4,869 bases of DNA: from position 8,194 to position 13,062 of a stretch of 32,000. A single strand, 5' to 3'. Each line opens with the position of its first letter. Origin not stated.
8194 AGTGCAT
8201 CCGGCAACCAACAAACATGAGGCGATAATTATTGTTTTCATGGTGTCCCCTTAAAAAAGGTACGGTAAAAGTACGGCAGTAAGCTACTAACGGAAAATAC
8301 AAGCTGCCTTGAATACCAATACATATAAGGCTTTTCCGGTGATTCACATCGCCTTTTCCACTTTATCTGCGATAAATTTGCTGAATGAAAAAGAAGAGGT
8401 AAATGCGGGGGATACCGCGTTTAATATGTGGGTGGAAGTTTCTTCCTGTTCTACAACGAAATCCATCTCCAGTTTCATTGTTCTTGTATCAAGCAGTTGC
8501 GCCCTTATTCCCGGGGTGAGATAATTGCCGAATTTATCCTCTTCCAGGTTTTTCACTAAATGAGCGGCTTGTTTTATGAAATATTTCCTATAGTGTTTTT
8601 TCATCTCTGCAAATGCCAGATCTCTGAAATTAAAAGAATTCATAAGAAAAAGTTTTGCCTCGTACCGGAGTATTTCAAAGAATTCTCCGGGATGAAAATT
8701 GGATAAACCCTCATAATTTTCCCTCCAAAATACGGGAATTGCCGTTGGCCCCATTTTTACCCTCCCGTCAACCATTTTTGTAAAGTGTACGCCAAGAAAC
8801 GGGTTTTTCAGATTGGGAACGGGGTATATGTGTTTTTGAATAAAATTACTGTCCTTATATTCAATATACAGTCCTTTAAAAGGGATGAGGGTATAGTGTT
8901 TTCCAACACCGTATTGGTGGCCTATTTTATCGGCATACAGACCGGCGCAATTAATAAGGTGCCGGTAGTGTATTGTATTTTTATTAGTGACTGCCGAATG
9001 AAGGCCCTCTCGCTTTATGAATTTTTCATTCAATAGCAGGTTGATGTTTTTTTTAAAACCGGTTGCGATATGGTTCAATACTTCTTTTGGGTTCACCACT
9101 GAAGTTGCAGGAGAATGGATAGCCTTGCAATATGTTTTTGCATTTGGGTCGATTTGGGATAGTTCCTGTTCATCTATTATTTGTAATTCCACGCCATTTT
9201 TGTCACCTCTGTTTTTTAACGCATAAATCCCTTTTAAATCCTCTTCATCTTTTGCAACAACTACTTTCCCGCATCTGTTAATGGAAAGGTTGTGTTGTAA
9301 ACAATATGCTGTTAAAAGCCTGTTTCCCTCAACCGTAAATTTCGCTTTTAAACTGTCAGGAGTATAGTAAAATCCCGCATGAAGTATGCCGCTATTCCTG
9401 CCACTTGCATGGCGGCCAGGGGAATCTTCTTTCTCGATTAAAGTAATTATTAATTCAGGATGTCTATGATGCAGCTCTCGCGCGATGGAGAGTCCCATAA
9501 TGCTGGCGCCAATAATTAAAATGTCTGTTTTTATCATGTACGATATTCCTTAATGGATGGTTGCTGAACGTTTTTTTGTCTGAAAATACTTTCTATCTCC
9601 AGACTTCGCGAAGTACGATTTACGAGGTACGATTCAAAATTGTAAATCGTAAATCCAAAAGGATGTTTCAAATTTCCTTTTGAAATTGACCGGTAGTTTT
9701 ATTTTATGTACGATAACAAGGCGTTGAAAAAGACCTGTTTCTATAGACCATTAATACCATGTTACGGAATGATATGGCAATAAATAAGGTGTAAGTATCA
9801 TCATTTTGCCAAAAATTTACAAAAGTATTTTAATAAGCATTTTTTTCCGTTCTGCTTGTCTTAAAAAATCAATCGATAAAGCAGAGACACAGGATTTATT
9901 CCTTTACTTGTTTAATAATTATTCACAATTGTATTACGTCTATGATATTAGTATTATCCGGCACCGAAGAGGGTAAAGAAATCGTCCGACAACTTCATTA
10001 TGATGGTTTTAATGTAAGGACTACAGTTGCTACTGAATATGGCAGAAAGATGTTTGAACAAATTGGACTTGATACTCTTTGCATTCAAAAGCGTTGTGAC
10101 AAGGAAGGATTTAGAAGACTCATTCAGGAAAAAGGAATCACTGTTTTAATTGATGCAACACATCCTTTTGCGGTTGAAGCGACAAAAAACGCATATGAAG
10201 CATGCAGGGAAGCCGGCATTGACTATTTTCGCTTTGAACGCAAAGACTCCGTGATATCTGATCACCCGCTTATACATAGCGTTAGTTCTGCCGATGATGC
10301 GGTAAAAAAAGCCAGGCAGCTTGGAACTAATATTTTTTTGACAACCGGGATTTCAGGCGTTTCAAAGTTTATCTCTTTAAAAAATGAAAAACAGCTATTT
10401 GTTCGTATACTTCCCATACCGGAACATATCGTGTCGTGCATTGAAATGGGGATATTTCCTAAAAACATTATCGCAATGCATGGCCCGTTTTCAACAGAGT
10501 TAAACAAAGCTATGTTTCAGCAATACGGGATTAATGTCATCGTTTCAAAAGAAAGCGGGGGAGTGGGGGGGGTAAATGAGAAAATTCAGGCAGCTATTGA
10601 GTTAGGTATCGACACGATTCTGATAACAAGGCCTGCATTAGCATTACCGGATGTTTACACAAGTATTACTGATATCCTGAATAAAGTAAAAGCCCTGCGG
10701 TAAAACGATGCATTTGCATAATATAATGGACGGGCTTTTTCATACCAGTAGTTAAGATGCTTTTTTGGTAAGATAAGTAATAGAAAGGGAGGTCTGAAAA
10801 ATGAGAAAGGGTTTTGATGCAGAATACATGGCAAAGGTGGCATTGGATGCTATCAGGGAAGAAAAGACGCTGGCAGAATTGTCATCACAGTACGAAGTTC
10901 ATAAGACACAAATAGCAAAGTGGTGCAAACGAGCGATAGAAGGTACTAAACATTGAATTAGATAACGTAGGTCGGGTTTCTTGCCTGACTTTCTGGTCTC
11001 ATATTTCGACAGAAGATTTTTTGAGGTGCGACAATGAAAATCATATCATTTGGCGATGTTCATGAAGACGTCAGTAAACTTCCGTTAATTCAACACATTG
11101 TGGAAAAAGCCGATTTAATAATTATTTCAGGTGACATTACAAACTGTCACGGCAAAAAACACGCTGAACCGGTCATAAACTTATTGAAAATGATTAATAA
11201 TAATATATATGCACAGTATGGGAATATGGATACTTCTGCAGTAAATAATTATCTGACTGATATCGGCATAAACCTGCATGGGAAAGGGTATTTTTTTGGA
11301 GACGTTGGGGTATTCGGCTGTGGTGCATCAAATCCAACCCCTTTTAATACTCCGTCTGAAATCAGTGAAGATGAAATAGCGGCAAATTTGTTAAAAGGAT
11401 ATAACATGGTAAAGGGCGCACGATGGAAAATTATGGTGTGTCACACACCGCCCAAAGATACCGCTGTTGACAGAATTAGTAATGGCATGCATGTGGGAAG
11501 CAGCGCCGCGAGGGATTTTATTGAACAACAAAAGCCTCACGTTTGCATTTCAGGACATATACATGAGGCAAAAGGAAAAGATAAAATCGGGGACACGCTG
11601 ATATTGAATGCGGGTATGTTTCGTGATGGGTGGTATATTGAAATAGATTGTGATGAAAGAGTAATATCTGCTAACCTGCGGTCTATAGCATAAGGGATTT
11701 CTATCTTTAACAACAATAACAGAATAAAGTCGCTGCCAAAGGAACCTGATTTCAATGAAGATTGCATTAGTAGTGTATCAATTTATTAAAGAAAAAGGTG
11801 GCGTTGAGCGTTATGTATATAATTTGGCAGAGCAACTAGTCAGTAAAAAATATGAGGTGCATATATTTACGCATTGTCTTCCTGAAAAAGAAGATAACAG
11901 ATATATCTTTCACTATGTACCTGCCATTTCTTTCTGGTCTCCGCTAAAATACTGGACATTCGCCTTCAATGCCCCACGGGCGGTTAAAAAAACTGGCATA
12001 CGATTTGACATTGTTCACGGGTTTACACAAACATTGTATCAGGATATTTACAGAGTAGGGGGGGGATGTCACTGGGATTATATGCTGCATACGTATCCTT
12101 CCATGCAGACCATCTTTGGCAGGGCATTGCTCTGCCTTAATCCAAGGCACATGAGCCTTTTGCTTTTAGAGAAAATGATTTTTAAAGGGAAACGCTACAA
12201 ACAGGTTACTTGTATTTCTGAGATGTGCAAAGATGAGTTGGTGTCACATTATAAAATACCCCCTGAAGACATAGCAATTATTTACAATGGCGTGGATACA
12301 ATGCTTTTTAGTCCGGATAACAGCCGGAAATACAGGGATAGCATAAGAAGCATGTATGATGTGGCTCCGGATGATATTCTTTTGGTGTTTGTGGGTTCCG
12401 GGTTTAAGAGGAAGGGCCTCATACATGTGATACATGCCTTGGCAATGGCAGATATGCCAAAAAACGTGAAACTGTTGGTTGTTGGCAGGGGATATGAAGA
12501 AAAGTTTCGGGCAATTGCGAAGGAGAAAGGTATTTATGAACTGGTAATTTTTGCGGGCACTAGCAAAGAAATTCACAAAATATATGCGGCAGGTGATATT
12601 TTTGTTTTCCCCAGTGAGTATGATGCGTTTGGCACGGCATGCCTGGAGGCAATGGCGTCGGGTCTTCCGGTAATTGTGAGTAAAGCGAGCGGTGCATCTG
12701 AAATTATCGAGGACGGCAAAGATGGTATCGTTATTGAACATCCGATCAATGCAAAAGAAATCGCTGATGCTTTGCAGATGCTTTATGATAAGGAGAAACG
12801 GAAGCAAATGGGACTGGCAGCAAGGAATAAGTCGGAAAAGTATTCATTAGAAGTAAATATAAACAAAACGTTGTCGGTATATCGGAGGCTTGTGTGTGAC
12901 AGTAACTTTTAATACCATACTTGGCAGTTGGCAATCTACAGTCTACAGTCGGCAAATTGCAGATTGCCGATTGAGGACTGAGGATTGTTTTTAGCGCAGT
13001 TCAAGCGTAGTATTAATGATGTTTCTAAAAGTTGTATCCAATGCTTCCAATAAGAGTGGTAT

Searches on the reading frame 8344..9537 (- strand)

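Call 44: search_protein_families(library=pfam, proteins=[window:8344-9537:-], max_evalue=0.05)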
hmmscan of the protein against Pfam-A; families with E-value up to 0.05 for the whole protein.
window:8344-9537:- (397 aa): 4 families
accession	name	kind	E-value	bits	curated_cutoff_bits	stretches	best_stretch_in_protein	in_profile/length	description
PF01266.30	DAO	-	6.6e-46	157.9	27.9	1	5-390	1-351/353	FAD dependent oxidoreductase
PF06039.21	Mqo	-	0.00029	19.9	27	1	3-60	2-64/489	Malate:quinone oxidoreductase (Mqo)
PF01946.23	Thi4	-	0.0003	20.5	26.2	1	2-42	16-55/235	Thi4 family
PF13450.12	NAD_binding_8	-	0.00047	20.8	21.9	1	8-47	1-38/68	NAD(P)-binding Rossmann-like domain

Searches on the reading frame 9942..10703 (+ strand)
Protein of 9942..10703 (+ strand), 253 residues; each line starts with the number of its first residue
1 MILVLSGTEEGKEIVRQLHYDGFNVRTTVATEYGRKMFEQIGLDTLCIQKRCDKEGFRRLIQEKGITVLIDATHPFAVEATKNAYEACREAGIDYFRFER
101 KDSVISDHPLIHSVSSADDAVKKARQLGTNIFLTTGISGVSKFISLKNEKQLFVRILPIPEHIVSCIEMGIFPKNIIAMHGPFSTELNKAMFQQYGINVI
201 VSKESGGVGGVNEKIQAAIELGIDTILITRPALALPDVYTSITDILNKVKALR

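Call 44: search_protein_families(library=pfam, proteins=[window:9942-10703:+], max_evalue=0.05)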
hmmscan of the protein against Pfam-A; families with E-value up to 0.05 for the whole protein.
window:9942-10703:+ (253 aa): 1 family
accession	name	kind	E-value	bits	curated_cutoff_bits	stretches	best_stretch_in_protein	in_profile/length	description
PF02571.20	CbiJ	-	2.9e-72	243.4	28.6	1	2-248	2-232/234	Precorrin-6x reductase CbiJ/CobK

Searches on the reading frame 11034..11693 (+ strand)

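Call 44: search_protein_families(library=pfam, proteins=[window:11034-11693:+], max_evalue=0.05)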
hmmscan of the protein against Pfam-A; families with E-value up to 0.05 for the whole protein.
window:11034-11693:+ (219 aa): 3 families
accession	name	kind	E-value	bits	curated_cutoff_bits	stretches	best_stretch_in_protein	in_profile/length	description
PF00149.33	Metallophos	-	4.3e-14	53.8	21.5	1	1-178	1-190/191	Calcineurin-like phosphoesterase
PF12850.12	Metallophos_2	-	1.1e-12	48.6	27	1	1-195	1-134/154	Calcineurin-like phosphoesterase superfamily domain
PF14582.11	Metallophos_3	-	1.1e-12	48.3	28.2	1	121-212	166-255/259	Metallophosphoesterase, calcineurin superfamily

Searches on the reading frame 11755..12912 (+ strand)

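Call 44: search_protein_families(library=pfam, proteins=[window:11755-12912:+], max_evalue=0.05)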
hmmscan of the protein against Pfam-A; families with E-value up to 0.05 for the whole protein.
window:11755-12912:+ (385 aa): 7 families
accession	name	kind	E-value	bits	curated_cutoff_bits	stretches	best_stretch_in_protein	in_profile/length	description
PF00534.26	Glycos_transf_1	-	2e-36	125.6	26.4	1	201-358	9-171/172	Glycosyl transferases group 1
PF13692.12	Glyco_trans_1_4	-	3.2e-30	105.7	27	1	209-345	3-141/142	Glycosyl transferases group 1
PF13439.12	Glyco_transf_4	-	2.6e-28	99.6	28.5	1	15-182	2-168/170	Glycosyltransferase Family 4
PF13579.12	Glyco_trans_4_4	-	4.7e-11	43.7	29.7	1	15-179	1-158/158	Glycosyl transferase 4-like domain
PF20706.3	GT4-conflict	-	1.3e-09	37.9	26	1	238-325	233-327/385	Family 4 Glycosyltransferase in conflict systems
PF13524.12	Glyco_trans_1_2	-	4.4e-07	30.4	25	1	236-361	13-130/144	Glycosyl transferase-like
PF13477.12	Glyco_trans_4_2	-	0.031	14.9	23.4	0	18-93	10-84/139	Glycosyl transferase 4-like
